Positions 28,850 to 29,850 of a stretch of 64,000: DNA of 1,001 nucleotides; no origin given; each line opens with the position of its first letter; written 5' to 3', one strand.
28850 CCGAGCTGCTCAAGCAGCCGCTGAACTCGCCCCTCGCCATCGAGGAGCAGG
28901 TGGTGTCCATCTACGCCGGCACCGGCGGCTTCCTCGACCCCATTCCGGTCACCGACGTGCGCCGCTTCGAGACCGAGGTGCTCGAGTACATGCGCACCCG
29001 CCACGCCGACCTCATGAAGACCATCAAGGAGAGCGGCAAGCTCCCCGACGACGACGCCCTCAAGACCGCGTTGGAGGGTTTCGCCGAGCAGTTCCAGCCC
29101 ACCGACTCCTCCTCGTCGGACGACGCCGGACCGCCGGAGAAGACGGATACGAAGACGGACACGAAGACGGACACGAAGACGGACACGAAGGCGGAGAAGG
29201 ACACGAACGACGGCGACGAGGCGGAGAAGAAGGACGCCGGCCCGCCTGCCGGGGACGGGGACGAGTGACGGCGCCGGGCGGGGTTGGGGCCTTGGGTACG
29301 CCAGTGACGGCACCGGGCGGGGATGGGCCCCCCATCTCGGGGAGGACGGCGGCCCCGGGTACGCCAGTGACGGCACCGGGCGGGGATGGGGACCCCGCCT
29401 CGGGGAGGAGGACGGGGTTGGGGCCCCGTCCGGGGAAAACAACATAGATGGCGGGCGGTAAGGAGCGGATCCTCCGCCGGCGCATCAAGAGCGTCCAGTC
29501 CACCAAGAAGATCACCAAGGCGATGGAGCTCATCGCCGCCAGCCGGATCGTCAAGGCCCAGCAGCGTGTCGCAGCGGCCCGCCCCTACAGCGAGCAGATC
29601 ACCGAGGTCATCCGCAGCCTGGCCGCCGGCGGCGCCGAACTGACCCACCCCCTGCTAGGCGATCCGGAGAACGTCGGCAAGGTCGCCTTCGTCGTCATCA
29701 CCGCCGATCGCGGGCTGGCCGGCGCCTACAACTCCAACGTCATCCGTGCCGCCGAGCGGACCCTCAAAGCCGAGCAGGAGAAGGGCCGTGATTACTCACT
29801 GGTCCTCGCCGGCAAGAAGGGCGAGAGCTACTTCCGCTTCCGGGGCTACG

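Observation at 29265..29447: atpA-atpG spacer is a structured tandem repeat, open in one frame as a doubly coupled 60-codon micro-ORF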

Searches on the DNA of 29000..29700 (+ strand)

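Call 35: build_rna_model(alignment_id=A1, structure=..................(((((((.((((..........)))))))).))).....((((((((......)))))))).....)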
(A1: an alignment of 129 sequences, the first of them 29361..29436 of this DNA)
Model R1 built from alignment A1 (129 sequences, 84 columns); structure: as given.
model positions 75; base pairs 19; branch points 1; effective number of sequences 3.23; information 0.753 bits per position. Calibrated on 0.2 Mb of random sequence (short: E-values are rough).
structure used (alignment columns):
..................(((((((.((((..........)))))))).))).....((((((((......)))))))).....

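Call 36: search_with_rna_model(model_id=R1, sources=[window, L001, L002, L003], max_evalue=1, show_alignments=6)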
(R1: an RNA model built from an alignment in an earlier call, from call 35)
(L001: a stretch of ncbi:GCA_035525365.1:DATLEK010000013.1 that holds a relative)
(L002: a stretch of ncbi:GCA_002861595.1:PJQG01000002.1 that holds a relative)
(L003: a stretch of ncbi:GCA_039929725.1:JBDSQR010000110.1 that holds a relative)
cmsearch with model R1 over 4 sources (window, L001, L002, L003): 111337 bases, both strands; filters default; matches with E-value up to 1: 13.
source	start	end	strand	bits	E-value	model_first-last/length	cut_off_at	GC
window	29361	29436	+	76.1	3.7e-13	1-75/75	no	0.79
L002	2538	2611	+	73.6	1.2e-12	1-75/75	no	0.76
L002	9914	9989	+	73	1.5e-12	1-75/75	no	0.83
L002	9836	9911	+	72.1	2.2e-12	1-75/75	no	0.84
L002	7611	7685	+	67.7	1.7e-11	1-75/75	no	0.83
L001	2885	2958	+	66.1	3.5e-11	1-75/75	no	0.77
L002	7686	7760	+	65.4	4.8e-11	1-75/75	no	0.84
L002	2463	2537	+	62.4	1.9e-10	1-75/75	no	0.8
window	45915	45990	+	50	5.2e-08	1-75/75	no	0.84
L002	20828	20893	+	24.6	0.0054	1-75/75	no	0.8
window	34605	34680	-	19.3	0.059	1-75/75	no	0.71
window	4820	4905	+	17.1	0.16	1-75/75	no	0.63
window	61665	61686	+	13.9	0.69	18-39/75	no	0.86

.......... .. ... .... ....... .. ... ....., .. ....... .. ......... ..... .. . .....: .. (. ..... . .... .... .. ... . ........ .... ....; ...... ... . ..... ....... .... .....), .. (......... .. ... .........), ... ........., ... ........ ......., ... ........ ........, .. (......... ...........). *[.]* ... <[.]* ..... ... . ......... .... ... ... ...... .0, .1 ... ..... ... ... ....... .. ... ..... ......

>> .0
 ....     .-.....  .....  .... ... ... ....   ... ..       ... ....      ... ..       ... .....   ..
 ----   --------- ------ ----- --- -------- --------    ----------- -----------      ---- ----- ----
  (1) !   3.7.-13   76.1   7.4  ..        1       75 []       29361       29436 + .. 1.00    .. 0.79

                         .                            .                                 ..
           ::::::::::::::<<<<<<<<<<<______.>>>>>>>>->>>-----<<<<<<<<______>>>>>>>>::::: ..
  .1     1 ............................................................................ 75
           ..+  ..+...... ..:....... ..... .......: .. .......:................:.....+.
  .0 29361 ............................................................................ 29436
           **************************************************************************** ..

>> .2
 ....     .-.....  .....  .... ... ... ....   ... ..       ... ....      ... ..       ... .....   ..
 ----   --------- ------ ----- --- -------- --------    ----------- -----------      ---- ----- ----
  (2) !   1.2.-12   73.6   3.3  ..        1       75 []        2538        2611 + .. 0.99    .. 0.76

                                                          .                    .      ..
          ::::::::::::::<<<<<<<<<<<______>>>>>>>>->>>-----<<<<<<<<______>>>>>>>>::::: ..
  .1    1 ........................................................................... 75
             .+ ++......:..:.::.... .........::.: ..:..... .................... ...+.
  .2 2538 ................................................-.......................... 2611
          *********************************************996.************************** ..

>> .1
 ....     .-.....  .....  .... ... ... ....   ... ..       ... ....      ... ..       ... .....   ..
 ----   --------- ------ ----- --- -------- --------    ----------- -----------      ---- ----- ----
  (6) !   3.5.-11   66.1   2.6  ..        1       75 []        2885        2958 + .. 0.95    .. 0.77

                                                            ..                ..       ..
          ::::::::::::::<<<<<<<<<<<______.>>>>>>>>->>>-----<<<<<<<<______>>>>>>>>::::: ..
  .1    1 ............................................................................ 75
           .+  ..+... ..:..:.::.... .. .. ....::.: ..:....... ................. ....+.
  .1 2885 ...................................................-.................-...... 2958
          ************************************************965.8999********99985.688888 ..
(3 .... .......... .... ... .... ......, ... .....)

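Call 37: search_with_rna_model(model_id=R1, sources=[window, L001, L002, L003, L004, L005, L006, L007, L008, L009, L010, L011, L012, L013, L014, L015, L016, L017, L018, L019, L020, L021, L022, L023, L024, L025, L026, L027, L028, L029, L030, L031, L032, L033, L034, L035, L036, L037, L038, L039, L040, L041, L042, L043, L044, L045, L046, L047, L048, L049, L050, L051, L052, L053, L054, L055, L056, L057, L058, L059, L060], max_evalue=0.001)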
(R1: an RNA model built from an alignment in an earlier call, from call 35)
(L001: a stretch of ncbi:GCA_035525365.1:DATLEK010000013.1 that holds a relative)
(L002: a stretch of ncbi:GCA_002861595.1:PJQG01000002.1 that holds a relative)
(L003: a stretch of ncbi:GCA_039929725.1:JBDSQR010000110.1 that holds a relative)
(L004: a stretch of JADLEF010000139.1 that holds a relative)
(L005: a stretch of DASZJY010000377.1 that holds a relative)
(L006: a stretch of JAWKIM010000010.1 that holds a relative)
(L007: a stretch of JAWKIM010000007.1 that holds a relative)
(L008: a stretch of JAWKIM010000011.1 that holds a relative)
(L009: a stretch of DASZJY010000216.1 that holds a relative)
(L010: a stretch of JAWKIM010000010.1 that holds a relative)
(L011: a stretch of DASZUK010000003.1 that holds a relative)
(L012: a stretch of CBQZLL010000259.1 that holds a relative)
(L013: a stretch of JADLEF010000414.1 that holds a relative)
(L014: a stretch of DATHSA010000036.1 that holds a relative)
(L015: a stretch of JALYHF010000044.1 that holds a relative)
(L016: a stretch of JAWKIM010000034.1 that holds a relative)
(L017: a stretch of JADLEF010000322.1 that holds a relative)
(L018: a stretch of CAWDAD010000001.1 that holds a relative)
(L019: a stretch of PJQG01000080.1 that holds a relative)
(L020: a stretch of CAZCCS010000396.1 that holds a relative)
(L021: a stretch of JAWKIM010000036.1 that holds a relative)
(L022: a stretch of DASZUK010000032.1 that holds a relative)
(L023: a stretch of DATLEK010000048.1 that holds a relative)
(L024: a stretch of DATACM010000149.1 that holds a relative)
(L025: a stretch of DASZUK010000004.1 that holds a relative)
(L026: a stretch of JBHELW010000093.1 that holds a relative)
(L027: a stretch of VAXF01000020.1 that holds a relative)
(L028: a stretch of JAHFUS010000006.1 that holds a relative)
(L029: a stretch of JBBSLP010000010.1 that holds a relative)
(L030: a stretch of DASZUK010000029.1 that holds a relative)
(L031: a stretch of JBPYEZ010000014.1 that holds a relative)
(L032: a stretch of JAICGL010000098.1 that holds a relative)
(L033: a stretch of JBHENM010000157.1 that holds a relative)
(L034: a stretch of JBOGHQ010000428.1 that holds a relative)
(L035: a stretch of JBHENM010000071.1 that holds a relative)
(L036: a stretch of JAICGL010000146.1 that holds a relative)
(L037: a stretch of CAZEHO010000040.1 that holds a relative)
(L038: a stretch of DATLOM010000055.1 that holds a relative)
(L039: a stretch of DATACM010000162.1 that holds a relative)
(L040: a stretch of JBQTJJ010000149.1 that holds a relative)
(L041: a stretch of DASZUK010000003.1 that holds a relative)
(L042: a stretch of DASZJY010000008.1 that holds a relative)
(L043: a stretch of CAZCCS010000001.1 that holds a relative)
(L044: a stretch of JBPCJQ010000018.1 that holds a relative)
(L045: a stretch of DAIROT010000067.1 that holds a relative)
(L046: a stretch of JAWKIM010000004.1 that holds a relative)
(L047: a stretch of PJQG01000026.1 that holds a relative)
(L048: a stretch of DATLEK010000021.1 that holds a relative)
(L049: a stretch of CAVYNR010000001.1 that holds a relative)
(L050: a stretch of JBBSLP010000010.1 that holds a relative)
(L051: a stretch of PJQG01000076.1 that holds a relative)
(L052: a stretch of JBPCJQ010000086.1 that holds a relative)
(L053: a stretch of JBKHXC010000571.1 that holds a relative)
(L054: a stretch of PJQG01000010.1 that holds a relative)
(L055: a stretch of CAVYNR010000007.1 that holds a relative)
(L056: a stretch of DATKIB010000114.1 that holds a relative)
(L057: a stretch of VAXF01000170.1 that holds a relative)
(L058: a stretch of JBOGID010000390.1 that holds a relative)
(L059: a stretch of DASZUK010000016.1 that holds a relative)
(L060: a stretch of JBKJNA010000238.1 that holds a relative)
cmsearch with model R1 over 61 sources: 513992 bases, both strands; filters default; matches with E-value up to 0.001: 89.
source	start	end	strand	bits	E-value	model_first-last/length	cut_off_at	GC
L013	2187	2261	+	88.4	6.4e-15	1-75/75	no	0.73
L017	3904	3978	-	88.3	6.7e-15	1-75/75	no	0.73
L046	1805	1879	+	87.7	8.5e-15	1-75/75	no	0.72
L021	6222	6296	+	87.3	1e-14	1-75/75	no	0.76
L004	5831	5905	+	87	1.2e-14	1-75/75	no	0.75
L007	6397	6471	+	86.9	1.3e-14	1-75/75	no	0.75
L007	6652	6726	+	86.7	1.4e-14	1-75/75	no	0.76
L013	2101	2175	+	86.7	1.4e-14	1-75/75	no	0.75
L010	7607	7681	-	85.3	2.6e-14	1-75/75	no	0.76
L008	5563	5637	-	85.3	2.6e-14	1-75/75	no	0.76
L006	7068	7142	+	85.2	2.7e-14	1-75/75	no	0.77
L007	6738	6812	+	84.6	3.5e-14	1-75/75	no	0.76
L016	1671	1745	-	84.2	4.3e-14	1-75/75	no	0.73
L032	6704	6778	-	83.8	5.2e-14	1-75/75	no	0.79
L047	450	525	+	82.2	1e-13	1-75/75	no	0.8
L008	5391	5465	-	82.1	1.1e-13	1-75/75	no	0.73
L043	7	74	+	81.9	1.2e-13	8-75/75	no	0.76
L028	3150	3225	+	79.5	3.6e-13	1-75/75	no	0.79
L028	3227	3302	+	79.5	3.6e-13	1-75/75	no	0.79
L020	3112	3187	-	79.2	4.1e-13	1-75/75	no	0.75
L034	1226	1301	-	79.1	4.4e-13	1-75/75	no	0.79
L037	140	213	+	78.4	5.8e-13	1-75/75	no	0.77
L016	1586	1658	-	77.7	8.2e-13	1-75/75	no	0.75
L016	1756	1831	-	77.7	8.2e-13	1-75/75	no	0.75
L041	89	162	-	77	1.1e-12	1-75/75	no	0.77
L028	3073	3148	+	76.4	1.5e-12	1-75/75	no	0.8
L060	7566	7641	+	76.1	1.7e-12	1-75/75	no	0.79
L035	2456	2531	+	75.8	1.9e-12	1-75/75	no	0.84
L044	2273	2347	+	75.7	2e-12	1-75/75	no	0.83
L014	6272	6347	-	75.7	2e-12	1-75/75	no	0.84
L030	7039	7112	-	75.7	2e-12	1-75/75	no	0.77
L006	6984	7056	+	75.4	2.4e-12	1-75/75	no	0.75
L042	79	153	+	75.1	2.7e-12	1-75/75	no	0.83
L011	2301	2376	-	75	2.8e-12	1-75/75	no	0.82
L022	1057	1131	-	74.9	2.9e-12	1-75/75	no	0.77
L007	6312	6385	+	74.8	3e-12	1-75/75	no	0.74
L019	3648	3723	-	74.8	3e-12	1-75/75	no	0.82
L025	3425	3498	+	74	4.3e-12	1-75/75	no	0.8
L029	6842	6915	-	73.6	5.2e-12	1-75/75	no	0.74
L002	2538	2611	+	73.6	5.3e-12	1-75/75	no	0.76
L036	493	567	-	73.5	5.4e-12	1-75/75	no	0.79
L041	14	88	-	73.4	5.7e-12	1-75/75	no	0.76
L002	9914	9989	+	73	7e-12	1-75/75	no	0.83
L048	6567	6642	-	72.6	8.4e-12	1-75/75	no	0.83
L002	9836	9911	+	72.1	1e-11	1-75/75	no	0.84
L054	2847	2922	-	71.9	1.1e-11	1-75/75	no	0.83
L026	5227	5302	-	71.9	1.1e-11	1-75/75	no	0.79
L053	73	148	-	71.8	1.2e-11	1-75/75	no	0.86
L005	3493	3568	+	70.8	1.9e-11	1-75/75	no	0.78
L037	26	99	+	70.6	2.1e-11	1-75/75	no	0.82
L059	4513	4586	+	70.3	2.3e-11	1-75/75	no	0.82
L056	6501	6576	-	68.4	5.6e-11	1-75/75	no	0.82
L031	2850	2926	+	68.1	6.3e-11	1-75/75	no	0.78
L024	159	233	+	68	6.6e-11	1-75/75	no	0.85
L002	7611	7685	+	67.7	7.8e-11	1-75/75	no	0.83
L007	6569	6640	+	66.7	1.2e-10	1-75/75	no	0.72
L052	5326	5402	+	66.7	1.2e-10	1-75/75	no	0.83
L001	2885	2958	+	66.1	1.6e-10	1-75/75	no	0.77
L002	7686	7760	+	65.4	2.2e-10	1-75/75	no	0.84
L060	4148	4223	+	65.2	2.4e-10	1-75/75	no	0.86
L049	2278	2362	+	63.8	4.5e-10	1-75/75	no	0.78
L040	5969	6044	-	63.7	4.7e-10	1-75/75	no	0.87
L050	4802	4874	+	63.5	5.1e-10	1-75/75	no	0.78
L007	6483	6557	+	63.3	5.6e-10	1-75/75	no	0.72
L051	6504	6579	-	62.8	7.1e-10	1-75/75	no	0.79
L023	1902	1977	-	62.6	7.8e-10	1-75/75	no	0.78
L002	2463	2537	+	62.4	8.6e-10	1-75/75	no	0.8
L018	94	171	-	61.4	1.3e-09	1-75/75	no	0.74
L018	187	264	-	61.4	1.3e-09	1-75/75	no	0.74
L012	607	682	+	61.3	1.4e-09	1-75/75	no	0.84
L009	4624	4699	+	60.6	1.9e-09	1-75/75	no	0.83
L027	1650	1724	-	60.5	2e-09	1-75/75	no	0.81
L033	5004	5080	+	60.1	2.4e-09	1-75/75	no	0.87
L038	245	318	+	58.4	5.3e-09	1-75/75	no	0.82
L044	4425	4501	-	58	6.3e-09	1-75/75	no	0.86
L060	6309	6384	+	57.3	8.5e-09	1-75/75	no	0.87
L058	5222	5296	+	57.1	9.4e-09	1-75/75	no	0.81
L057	3011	3086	-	57.1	9.6e-09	1-75/75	no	0.83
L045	1928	2004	+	56.6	1.2e-08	1-75/75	no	0.86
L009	4540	4615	+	54.8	2.7e-08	1-75/75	no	0.84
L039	4726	4802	+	52.8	6.5e-08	1-75/75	no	0.83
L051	6580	6654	-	52.8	6.6e-08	1-75/75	no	0.83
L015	1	46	+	50.7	1.7e-07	31-75/75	5'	0.8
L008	5479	5546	-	41.5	1.1e-05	1-75/75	no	0.74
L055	13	71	+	40.2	2.1e-05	1-75/75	no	0.8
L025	3334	3402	+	37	8.6e-05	1-75/75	no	0.75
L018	280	362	-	33.7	0.00039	1-75/75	no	0.72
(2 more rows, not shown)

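Call 38: search_with_rna_model(model_id=R1, sources=[L061, L062, L063, L064, L065, L066, L067, L068, L069, L070, L071, L072, L073, L074, L075, L076, L077, L078, L079, L080, L081, L082, L083, L084, L085, L086, L087, L088, L089, L090, L091, L092, L093, L094, L095, L096, L097, L098, L099, L100, L101, L102, L103, L104, L105, L106, L107, L108, L109, L110, L111, L112, L113, L114, L115, L116, L117, L118, L119, L120], max_evalue=0.001)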
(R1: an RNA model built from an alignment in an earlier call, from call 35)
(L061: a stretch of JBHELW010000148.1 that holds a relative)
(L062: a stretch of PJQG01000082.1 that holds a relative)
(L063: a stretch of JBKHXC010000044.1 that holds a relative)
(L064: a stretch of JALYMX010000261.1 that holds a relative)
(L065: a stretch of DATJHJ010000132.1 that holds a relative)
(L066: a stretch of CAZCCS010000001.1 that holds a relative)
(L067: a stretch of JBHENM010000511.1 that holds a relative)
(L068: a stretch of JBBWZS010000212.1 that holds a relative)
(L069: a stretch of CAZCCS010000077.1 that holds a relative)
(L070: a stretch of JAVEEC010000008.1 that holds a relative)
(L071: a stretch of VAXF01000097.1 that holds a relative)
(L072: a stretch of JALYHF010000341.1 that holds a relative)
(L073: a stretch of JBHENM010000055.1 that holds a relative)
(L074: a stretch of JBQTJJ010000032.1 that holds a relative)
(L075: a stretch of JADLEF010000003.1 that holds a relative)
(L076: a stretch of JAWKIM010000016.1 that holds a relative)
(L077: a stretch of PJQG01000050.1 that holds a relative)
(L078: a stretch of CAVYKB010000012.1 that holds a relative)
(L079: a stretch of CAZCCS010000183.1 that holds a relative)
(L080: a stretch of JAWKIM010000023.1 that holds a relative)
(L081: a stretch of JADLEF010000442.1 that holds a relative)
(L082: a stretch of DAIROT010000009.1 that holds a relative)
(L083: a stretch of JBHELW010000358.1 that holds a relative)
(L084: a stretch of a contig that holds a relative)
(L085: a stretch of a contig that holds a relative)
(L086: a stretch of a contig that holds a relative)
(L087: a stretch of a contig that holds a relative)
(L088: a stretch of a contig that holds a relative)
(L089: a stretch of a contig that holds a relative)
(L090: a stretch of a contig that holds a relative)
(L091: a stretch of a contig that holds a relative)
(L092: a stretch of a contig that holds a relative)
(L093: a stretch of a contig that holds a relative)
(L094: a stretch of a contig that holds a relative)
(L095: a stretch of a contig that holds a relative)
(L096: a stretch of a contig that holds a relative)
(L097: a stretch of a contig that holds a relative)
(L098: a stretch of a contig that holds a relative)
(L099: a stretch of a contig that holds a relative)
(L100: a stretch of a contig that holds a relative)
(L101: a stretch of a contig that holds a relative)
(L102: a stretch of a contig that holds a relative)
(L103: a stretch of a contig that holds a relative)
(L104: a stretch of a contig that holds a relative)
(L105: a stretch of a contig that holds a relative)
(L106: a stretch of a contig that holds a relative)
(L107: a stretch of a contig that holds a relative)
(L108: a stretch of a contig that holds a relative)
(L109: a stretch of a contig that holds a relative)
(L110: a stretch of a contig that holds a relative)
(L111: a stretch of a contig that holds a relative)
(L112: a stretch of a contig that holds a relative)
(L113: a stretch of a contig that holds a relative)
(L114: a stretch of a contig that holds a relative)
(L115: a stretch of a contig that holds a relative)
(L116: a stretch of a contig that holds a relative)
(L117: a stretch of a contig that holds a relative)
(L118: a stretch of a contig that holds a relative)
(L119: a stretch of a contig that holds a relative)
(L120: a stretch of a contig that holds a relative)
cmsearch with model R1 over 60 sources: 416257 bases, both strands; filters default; matches with E-value up to 0.001: 77.
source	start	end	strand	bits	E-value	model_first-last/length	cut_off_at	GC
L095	1420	1494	+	87.9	6.4e-15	1-75/75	no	0.69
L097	4128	4202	-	87.9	6.4e-15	1-75/75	no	0.75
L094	6337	6411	-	87.8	6.8e-15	1-75/75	no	0.73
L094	6119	6193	-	86.8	1.1e-14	1-75/75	no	0.72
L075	4764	4838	-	86.6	1.2e-14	1-75/75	no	0.73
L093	7136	7210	+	86.2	1.4e-14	1-75/75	no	0.77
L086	4207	4282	-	85.2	2.2e-14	1-75/75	no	0.76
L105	1574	1648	-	83.9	4e-14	1-75/75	no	0.77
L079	4981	5056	+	83.5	4.8e-14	1-75/75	no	0.78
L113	3420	3494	-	83.1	5.6e-14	1-75/75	no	0.79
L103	3578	3652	+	82.9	6.3e-14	1-75/75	no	0.8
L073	4224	4298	+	82.7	6.9e-14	1-75/75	no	0.8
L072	7883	7957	+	80.9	1.5e-13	1-75/75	no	0.79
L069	4949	5023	-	80.2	2.1e-13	1-75/75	no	0.77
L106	1911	1986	-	79.9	2.4e-13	1-75/75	no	0.79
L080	6262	6335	-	79.7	2.6e-13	1-75/75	no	0.76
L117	3932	4007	-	79.7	2.7e-13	1-75/75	no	0.8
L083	2109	2185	-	79.1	3.6e-13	1-75/75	no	0.77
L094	6210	6283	-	78.8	3.9e-13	1-75/75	no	0.73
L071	1018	1093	-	78.6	4.5e-13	1-75/75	no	0.8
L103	1130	1204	+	78.1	5.6e-13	1-75/75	no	0.75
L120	4796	4869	+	77.2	8.4e-13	1-75/75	no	0.77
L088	2187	2260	-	76.3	1.2e-12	1-75/75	no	0.76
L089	1734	1807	+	74.9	2.3e-12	1-75/75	no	0.78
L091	5885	5960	-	74.8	2.5e-12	1-75/75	no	0.79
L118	1629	1702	-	74.7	2.6e-12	1-75/75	no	0.77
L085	2741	2817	+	74.1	3.4e-12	1-75/75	no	0.81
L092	1197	1272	-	73.3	4.8e-12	1-75/75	no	0.86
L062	1173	1248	+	72.9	6e-12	1-75/75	no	0.83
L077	2513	2588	+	72.6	6.6e-12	1-75/75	no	0.78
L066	7926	8000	+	72.6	6.6e-12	1-75/75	no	0.72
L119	1593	1667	-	72.5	6.9e-12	1-75/75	no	0.73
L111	3106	3181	+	72.5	7e-12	1-75/75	no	0.82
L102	521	598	-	70.3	1.9e-11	1-75/75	no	0.85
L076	3629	3702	+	69.9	2.3e-11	1-75/75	no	0.77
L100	215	288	-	69.7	2.5e-11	1-75/75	no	0.77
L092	3714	3810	-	69.6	2.6e-11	1-75/75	no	0.74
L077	2362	2437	+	69.2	3.1e-11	1-75/75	no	0.84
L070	5637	5710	+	69.1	3.3e-11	1-75/75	no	0.8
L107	2881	2956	+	68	5.3e-11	1-75/75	no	0.87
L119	1480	1553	-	67.9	5.6e-11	1-75/75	no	0.84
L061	3344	3420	-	67.7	6.3e-11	1-75/75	no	0.83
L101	5306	5380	+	67.6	6.6e-11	1-75/75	no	0.76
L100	1566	1639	-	67.6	6.6e-11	1-75/75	no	0.82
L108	7450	7523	-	67.1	8.2e-11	1-75/75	no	0.84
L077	2589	2663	+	66.9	8.9e-11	1-75/75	no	0.83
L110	316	391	-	66.8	9.2e-11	1-75/75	no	0.82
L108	7548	7606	-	65.8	1.5e-10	17-75/75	5'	0.83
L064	4967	5040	+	65.4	1.7e-10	1-75/75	no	0.78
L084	2909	2984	+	65.2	1.9e-10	1-75/75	no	0.83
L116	1136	1210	+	65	2.1e-10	1-75/75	no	0.87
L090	7247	7323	-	64.2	3.1e-10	1-75/75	no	0.83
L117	1302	1375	-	64.1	3.1e-10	1-75/75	no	0.86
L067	1123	1199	+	59.8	2.2e-09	1-75/75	no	0.86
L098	1006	1084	-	59.1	3e-09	1-75/75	no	0.71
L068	1692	1768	-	59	3.3e-09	1-75/75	no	0.87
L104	181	258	-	58.7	3.7e-09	1-75/75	no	0.81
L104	268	345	-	58.7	3.7e-09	1-75/75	no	0.81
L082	6951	7027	-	57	7.9e-09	1-75/75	no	0.86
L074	3122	3195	+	56.1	1.2e-08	1-75/75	no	0.86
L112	6331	6409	-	54.8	2.2e-08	1-75/75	no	0.78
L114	1403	1477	-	54.8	2.2e-08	1-75/75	no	0.84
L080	6347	6423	-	53.6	3.8e-08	1-75/75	no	0.77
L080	6178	6250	-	52.5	6.1e-08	1-75/75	no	0.71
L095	3047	3115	+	47.9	5e-07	1-75/75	no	0.77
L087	6952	7025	+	47.2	6.9e-07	1-75/75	no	0.8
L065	3296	3346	-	46.9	8e-07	27-75/75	5'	0.84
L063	1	43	+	45.3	1.6e-06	33-75/75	5'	0.86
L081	1781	1818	-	44.6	2.3e-06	38-75/75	5'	0.76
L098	1160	1215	-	44.4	2.4e-06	1-75/75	no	0.75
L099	1116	1190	+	44.2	2.6e-06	1-75/75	no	0.8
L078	7231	7302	+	43.4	3.8e-06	1-75/75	no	0.79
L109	7230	7265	-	42.3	6.3e-06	40-75/75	5'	0.75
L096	2423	2474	-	41.8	7.9e-06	1-75/75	no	0.83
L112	6225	6298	-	36.1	0.0001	1-75/75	no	0.81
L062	1060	1116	+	33.3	0.00038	1-75/75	no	0.84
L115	2051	2126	+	33.2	0.00039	1-75/75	no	0.89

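Call 56: search_rna_families(source=window, start=29000, end=29700, threshold=evalue, max_evalue=10)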
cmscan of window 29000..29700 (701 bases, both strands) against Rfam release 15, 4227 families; matches with E-value up to 10: 2.
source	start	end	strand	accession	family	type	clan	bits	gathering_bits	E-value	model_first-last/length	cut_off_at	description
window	29338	29376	+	RF02806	PyrR208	Gene; snRNA; snoRNA; HACA-box;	-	14.1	64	4.5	1-60/60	no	Pyrobaculum sRNA 208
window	29063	29120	-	RF01120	sR33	Gene; snRNA; snoRNA; CD-box;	-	12.2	37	9.3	1-55/55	no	Small nucleolar RNA sR33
